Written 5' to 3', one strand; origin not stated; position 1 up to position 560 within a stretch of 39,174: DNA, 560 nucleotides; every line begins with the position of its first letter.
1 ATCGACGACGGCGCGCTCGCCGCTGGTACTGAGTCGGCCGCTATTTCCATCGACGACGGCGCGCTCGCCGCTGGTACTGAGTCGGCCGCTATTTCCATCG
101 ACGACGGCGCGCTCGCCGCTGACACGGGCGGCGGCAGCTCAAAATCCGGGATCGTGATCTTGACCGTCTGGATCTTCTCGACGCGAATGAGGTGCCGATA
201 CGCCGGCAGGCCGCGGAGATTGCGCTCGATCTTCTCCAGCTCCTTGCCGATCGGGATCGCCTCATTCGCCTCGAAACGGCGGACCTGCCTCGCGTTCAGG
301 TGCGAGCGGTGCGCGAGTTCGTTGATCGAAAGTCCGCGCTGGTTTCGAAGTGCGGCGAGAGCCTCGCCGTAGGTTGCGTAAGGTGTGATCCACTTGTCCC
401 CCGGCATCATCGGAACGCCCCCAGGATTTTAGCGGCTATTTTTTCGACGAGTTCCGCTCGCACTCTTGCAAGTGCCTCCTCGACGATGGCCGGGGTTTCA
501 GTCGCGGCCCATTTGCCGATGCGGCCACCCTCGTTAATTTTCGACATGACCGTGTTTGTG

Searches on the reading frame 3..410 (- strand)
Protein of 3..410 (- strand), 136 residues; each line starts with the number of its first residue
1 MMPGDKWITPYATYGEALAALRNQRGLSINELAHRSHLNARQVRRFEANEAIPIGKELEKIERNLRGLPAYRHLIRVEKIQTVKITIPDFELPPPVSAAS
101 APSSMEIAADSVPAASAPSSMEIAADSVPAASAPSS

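Call 63: search_protein_families(library=pfam, proteins=[window:3-410:-], max_evalue=0.001)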
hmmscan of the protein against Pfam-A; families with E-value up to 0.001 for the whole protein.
window:3-410:- (136 aa): 3 families
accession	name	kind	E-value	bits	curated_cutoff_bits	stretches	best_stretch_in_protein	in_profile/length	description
PF01381.28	HTH_3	-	1e-06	29.1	23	1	18-66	1-49/55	Helix-turn-helix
PF13560.12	HTH_31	-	0.00012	22.7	27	1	14-53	2-42/64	Helix-turn-helix domain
PF13413.12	HTH_25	-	0.00014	22.1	24.6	1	18-49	2-33/62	Helix-turn-helix domain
